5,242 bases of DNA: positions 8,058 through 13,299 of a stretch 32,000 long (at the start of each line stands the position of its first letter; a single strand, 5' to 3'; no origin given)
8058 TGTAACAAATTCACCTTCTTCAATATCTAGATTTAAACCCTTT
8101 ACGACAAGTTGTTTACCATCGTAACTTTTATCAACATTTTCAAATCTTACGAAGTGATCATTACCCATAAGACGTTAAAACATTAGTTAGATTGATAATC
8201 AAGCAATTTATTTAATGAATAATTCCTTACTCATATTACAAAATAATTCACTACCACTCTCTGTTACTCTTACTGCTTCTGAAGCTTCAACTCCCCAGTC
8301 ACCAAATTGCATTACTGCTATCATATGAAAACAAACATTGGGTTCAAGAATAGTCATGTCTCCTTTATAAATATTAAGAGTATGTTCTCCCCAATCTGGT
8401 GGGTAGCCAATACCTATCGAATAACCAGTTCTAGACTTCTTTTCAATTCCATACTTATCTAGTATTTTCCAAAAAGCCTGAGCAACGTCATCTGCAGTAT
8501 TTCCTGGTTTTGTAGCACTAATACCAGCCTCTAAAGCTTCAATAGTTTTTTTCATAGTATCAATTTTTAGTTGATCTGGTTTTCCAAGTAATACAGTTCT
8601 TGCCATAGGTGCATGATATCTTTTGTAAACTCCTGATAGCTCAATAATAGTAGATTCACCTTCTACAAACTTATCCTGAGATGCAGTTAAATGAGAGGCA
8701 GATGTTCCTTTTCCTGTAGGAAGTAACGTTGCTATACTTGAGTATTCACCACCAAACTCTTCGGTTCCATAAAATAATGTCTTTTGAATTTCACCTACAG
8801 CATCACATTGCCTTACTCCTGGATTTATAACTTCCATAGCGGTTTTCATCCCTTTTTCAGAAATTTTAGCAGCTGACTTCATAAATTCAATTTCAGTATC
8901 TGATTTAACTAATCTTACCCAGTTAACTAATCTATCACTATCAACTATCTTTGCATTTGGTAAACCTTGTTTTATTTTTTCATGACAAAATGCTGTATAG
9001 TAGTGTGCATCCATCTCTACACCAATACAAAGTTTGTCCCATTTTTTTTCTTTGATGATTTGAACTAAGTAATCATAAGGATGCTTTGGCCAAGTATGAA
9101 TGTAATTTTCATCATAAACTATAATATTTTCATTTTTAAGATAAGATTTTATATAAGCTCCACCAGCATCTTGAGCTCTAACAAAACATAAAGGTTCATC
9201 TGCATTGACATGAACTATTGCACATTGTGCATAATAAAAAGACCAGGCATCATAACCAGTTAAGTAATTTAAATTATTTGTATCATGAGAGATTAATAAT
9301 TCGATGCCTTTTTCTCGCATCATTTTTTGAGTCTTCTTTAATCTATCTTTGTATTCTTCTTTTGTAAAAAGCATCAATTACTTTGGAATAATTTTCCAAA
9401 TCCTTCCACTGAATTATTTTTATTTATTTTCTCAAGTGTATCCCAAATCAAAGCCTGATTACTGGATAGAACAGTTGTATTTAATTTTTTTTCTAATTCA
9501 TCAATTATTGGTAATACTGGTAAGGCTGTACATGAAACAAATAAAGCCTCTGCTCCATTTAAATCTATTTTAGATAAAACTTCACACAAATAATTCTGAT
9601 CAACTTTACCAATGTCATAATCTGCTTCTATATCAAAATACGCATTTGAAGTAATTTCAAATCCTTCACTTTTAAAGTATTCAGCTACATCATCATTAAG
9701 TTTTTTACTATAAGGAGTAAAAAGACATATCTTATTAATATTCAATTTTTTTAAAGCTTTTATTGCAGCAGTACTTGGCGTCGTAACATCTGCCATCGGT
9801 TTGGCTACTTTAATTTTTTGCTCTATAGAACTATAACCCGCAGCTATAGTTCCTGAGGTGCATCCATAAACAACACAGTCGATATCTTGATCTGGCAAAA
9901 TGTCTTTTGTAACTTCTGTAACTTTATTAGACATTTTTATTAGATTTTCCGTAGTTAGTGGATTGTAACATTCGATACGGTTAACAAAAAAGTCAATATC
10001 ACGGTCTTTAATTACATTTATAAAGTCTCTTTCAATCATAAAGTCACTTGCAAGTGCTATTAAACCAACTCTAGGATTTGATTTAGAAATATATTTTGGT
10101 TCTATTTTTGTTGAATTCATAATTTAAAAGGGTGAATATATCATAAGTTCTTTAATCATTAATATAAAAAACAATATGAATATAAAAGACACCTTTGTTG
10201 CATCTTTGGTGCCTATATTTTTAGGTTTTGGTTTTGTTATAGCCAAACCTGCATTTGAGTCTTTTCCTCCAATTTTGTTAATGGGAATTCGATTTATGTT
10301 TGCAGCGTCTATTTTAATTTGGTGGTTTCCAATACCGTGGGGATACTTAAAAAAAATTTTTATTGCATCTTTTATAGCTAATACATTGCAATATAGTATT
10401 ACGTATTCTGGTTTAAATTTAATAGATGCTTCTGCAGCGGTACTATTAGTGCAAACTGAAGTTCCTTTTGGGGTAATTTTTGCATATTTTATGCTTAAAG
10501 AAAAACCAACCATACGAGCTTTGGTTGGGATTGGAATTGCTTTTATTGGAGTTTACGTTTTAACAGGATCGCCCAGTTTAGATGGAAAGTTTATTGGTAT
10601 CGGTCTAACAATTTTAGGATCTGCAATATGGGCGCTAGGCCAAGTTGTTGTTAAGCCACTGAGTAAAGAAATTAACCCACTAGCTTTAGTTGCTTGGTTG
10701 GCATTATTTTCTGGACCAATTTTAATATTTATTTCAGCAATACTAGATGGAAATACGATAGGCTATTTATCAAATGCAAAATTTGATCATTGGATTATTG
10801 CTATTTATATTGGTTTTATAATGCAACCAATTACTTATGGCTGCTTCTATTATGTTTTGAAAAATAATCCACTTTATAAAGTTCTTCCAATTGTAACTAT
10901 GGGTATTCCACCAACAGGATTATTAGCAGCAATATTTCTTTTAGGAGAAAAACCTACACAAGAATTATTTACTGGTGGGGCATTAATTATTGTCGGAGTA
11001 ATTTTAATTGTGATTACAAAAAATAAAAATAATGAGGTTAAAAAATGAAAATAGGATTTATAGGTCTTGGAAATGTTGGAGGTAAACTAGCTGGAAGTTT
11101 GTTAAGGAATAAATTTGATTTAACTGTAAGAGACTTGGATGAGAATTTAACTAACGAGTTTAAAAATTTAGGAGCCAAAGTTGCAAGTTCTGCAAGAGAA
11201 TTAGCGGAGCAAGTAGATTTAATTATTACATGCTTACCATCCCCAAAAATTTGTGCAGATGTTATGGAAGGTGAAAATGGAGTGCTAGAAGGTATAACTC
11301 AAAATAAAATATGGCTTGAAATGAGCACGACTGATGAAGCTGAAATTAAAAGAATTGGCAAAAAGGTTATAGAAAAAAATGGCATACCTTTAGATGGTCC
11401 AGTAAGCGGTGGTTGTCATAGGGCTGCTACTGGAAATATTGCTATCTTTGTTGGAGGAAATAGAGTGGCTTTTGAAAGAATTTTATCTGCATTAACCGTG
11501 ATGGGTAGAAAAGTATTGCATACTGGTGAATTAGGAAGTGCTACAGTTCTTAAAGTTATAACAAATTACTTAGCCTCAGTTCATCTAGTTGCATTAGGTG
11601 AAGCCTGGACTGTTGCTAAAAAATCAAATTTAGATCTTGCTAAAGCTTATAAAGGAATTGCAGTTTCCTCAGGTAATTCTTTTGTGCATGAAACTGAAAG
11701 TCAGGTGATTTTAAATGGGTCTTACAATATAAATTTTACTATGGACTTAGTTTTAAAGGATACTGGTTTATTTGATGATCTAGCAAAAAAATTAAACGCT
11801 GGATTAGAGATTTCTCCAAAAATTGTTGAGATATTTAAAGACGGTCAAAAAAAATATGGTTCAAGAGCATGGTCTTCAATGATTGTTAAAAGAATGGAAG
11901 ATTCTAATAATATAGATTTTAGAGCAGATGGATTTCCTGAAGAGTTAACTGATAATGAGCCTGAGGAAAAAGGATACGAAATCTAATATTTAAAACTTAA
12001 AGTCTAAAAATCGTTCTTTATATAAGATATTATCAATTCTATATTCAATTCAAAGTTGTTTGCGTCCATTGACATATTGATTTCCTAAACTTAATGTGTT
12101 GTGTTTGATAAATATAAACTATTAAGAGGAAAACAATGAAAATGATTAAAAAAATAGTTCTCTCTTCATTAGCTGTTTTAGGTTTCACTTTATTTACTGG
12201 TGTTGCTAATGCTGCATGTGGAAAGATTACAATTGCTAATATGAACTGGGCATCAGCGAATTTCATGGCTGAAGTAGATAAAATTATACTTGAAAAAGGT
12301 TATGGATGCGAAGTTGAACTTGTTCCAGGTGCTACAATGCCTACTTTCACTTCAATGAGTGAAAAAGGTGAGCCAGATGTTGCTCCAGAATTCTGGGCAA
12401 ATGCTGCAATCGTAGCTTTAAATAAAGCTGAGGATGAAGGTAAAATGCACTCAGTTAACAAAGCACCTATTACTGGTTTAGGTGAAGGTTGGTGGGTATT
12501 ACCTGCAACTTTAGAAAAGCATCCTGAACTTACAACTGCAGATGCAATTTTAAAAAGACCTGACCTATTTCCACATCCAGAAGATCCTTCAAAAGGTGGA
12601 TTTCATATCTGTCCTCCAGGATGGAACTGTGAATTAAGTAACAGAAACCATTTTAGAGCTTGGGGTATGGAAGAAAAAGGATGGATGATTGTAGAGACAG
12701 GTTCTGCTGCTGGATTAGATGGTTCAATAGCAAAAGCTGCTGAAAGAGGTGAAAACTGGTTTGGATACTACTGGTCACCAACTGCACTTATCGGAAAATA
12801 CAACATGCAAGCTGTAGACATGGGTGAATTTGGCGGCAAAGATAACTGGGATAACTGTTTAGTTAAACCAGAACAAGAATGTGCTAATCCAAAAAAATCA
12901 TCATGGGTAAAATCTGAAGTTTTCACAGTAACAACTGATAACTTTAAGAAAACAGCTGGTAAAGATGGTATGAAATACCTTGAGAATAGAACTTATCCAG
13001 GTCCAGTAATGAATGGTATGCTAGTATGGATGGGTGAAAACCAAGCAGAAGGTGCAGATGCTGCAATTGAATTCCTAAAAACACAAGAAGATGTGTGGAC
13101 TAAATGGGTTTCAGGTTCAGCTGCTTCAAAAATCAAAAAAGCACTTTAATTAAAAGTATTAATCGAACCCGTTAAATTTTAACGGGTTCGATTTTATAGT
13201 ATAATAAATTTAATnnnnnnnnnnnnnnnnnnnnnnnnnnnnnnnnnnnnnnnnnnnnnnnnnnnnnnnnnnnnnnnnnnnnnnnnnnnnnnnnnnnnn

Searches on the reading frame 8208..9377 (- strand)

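Call 8: search_protein_families(library=ncbifam, proteins=[window:8208-9377:-], max_evalue=1e-10)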
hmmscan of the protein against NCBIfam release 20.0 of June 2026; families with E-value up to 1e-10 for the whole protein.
window:8208-9377:- (389 aa): 6 families
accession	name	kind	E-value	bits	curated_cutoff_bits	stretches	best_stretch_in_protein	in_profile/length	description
TIGR02993.1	ectoine_eutD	equivalog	2.6e-135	451.5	613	1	3-389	5-390/391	ectoine hydrolase DoeA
NF038259.1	ectoine_DoeA_2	exception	6.3e-56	189.7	575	1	2-389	7-386/386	ectoine hydrolase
NF040821.1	dipep_PepQ_Arch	equivalog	6e-24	84.7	630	1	12-386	2-345/346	Xaa-Pro dipeptidase PepQ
NF007310.0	PRK09795.1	equivalog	4.6e-15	55.3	393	1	136-387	109-356/361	aminopeptidase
NF008131.0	PRK10879.1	equivalog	8.5e-14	51.2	465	1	142-306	158-319/438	Xaa-Pro aminopeptidase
NF011174.0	PRK14576.1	subfamily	2.2e-12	46.5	487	0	136-320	156-335/405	putative endopeptidase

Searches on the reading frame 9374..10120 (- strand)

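Call 8: search_protein_families(library=ncbifam, proteins=[window:9374-10120:-], max_evalue=1e-10)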
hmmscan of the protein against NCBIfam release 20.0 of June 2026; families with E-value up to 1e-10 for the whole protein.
window:9374-10120:- (248 aa): 2 families
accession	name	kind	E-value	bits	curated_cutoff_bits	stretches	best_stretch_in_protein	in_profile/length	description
TIGR02990.1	ectoine_eutA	equivalog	2.7e-59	200.6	318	1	16-246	8-238/239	ectoine utilization protein EutA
NF052327.1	arylmal_decarb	equivalog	2.3e-22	79.8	225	1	111-246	94-231/231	arylmalonate decarboxylase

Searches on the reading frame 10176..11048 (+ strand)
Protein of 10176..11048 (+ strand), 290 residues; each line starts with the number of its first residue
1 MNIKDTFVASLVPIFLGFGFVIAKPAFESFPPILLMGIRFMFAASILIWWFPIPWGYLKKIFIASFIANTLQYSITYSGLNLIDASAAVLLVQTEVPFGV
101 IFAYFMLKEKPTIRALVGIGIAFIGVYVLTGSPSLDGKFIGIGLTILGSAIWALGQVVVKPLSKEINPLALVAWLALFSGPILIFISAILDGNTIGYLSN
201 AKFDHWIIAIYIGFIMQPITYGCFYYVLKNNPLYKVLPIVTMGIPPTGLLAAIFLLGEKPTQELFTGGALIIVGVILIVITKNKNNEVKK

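Call 9: search_protein_families(library=pfam, proteins=[window:10176-11048:+], max_evalue=0.00001)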
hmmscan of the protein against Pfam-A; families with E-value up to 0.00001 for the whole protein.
window:10176-11048:+ (290 aa): 1 family
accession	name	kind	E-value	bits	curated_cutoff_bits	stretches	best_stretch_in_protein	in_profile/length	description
PF00892.27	EamA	-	1.2e-31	110.2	28.2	2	8-130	6-134/135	EamA-like transporter family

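Call 89: search_protein_families(library=ncbifam, proteins=[window:10176-11048:+], max_evalue=1e-8)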
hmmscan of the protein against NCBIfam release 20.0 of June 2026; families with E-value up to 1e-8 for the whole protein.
window:10176-11048:+ (290 aa): 3 families
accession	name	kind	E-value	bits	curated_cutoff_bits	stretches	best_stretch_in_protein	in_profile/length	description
NF008523.0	PRK11453.1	equivalog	5.8e-22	78.6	472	1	1-281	1-288/299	O-acetylserine/cysteine exporter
TIGR00950.1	2A78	equivalog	2e-21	76.6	230.2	1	17-276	2-264/264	carboxylate/amino acid/amine transporter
NF008432.0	PRK11272.1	equivalog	3.3e-11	43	270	1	12-284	16-291/294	drug/metabolite exporter YedA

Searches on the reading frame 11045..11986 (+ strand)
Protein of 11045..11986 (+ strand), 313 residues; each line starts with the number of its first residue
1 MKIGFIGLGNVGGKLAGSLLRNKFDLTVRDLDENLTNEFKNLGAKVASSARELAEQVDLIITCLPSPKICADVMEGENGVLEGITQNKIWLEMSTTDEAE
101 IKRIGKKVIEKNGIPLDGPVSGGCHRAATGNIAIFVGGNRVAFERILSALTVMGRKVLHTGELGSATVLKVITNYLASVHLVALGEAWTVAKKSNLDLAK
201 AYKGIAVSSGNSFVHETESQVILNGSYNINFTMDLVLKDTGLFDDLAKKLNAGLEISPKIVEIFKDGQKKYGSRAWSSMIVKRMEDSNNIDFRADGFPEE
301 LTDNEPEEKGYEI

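Call 9: search_protein_families(library=pfam, proteins=[window:11045-11986:+], max_evalue=0.00001)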
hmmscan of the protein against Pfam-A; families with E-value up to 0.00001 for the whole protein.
window:11045-11986:+ (313 aa): 3 families
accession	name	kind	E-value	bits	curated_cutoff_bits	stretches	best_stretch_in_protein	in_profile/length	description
PF03446.21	NAD_binding_2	-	9.9e-37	126.9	21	1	2-161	1-161/161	NAD binding domain of 6-phosphogluconate dehydrogenase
PF14833.11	NAD_binding_11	-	9.3e-21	74.8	30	1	164-281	1-119/122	NAD-binding of NADP-dependent 3-hydroxyisobutyrate dehydrogenase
PF03807.23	F420_oxidored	-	4.1e-07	30.9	21.6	1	2-69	1-72/94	NADP oxidoreductase coenzyme F420-dependent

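Call 89: search_protein_families(library=ncbifam, proteins=[window:11045-11986:+], max_evalue=1e-8)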
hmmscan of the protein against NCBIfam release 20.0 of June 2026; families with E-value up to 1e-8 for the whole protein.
window:11045-11986:+ (313 aa): 8 families
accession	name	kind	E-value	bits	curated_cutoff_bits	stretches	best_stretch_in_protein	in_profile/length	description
NF008592.0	PRK11559.1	equivalog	1.5e-51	175.5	397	1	1-286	3-288/296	2-hydroxy-3-oxopropionate reductase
NF043037.1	ThreonDh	equivalog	4.8e-49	167.4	350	1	2-270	4-273/297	L-threonate dehydrogenase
TIGR01505.1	tartro_sem_red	equivalog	1.5e-47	162.3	340.75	1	2-285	1-284/291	2-hydroxy-3-oxopropionate reductase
TIGR01692.1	HIBADH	equivalog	2e-46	158.6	291.6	1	5-280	1-284/288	3-hydroxyisobutyrate dehydrogenase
NF012005.0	PRK15461.1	equivalog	8.6e-41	140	348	1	2-280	3-283/298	sulfolactaldehyde 3-reductase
NF011633.0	PRK15059.1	equivalog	6.5e-33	114.1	451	1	1-287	1-286/292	2-hydroxy-3-oxopropionate reductase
NF007161.0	PRK09599.1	subfamily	2.2e-13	50.1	271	1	1-198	1-204/302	NADP-dependent phosphogluconate dehydrogenase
TIGR00872.1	gnd_rel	equivalog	4.6e-13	49.1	297.2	1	1-235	1-221/299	phosphogluconate dehydrogenase (NAD(+)-dependent, decarboxylating)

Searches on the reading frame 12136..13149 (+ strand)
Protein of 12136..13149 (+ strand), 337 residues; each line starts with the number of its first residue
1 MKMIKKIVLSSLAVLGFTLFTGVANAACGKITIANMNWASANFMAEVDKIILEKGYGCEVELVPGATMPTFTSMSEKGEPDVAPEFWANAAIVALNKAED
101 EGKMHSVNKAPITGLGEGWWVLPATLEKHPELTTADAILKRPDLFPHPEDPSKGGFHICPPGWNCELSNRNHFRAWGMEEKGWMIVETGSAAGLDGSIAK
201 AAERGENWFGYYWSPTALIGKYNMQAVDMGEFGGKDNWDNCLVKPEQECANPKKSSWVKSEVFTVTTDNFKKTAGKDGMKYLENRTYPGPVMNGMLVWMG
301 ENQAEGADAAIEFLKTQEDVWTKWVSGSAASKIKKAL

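Call 6: search_protein_families(library=ncbifam, proteins=[window:12136-13149:+], max_evalue=0.00001)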
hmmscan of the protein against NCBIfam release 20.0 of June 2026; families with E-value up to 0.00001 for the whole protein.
window:12136-13149:+ (337 aa): 0 families

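Call 7: search_protein_families(library=pfam, proteins=[window:12136-13149:+], max_evalue=0.00001)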
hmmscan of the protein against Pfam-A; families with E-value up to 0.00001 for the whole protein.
window:12136-13149:+ (337 aa): 1 family
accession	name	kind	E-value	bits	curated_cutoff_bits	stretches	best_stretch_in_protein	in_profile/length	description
PF04069.17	OpuAC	-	7.1e-46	157.3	21.2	1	30-315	2-256/257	Substrate binding domain of ABC-type glycine betaine transport system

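Call 89: search_protein_families(library=ncbifam, proteins=[window:12136-13149:+], max_evalue=1e-8)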
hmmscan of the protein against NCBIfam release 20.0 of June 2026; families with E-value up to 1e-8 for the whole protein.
window:12136-13149:+ (337 aa): 0 families
